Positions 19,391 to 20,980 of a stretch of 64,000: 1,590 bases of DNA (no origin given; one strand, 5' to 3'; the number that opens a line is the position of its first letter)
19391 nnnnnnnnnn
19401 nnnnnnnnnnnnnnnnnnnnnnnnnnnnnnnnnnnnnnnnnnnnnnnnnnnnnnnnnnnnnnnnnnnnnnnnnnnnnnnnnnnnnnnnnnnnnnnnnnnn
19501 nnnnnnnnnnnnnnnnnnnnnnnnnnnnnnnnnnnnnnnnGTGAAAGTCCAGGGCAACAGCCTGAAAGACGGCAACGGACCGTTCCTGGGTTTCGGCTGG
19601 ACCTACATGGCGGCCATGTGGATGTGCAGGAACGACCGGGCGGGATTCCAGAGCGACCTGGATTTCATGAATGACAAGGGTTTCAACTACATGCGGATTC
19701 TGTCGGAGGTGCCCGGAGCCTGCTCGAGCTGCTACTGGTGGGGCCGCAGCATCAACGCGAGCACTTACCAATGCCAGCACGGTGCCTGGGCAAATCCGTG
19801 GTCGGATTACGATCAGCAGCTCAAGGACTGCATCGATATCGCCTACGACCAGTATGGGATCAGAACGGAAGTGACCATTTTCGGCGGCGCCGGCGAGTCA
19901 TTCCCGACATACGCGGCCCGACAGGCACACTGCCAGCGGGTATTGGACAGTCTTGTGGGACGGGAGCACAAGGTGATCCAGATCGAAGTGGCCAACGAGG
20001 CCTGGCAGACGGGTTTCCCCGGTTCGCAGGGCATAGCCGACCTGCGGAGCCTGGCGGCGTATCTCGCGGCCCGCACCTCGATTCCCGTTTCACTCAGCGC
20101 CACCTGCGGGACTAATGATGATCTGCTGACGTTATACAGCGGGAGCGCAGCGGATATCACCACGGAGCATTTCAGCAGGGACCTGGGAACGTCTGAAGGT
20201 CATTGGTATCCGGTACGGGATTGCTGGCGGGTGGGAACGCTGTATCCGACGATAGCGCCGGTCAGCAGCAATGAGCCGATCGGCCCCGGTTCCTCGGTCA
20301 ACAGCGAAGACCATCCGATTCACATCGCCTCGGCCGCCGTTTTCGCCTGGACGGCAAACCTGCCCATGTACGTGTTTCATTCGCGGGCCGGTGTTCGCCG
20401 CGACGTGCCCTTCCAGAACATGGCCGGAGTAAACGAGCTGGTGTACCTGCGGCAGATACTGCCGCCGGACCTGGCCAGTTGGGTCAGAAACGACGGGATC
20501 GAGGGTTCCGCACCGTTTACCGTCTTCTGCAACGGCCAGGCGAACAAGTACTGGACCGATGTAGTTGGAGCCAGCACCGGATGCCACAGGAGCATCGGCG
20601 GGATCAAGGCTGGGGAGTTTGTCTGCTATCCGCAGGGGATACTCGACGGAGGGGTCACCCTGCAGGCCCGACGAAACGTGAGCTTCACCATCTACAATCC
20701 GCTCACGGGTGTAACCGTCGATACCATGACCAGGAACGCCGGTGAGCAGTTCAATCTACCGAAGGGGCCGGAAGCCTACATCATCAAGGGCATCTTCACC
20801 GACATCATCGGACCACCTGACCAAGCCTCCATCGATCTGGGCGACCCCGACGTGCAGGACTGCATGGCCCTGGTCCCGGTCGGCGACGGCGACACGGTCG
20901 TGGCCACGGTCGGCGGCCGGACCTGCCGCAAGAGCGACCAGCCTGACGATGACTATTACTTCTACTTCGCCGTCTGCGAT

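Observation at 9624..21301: Unannotated ~150-aa X module present in four different secreted proteins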

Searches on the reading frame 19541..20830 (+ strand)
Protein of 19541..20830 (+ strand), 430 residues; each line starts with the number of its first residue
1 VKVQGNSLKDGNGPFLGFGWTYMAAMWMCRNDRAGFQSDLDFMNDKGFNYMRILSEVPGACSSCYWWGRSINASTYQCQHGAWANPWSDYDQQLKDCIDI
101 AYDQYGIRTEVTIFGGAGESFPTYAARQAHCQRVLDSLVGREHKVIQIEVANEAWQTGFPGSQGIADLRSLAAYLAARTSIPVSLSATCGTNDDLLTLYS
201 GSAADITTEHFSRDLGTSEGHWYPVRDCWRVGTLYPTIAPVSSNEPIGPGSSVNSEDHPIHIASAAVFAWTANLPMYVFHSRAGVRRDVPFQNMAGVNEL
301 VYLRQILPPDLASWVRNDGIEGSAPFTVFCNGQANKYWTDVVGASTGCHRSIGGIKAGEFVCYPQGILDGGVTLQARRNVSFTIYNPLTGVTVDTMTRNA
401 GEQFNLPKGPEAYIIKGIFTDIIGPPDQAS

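Call 67: search_protein_families(library=pfam, proteins=[window:19541-20830:+], max_evalue=1)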
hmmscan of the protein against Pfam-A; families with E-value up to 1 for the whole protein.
window:19541-20830:+ (430 aa): 2 families
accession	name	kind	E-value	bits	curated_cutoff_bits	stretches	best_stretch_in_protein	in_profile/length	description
PF10730.14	DUF2521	-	0.076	13.5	25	1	93-130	53-90/146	Protein of unknown function (DUF2521)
PF07545.19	Vg_Tdu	-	0.22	11.9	27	1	196-215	10-29/31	Vestigial/Tondu family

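Call 76: search_solved_structures(query=A7, max_evalue=1)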
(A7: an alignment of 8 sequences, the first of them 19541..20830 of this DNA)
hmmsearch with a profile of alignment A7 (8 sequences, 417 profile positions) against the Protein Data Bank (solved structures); distinct sequences matched with E-value up to 1: 2.
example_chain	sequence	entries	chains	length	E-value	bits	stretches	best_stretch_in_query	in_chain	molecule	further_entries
6vry_H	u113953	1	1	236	0.3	13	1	167-241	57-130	NCI09 heavy chain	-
9t5z_H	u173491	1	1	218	0.37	12.6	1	169-251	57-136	Murine IgG1 MEM148 heavy chain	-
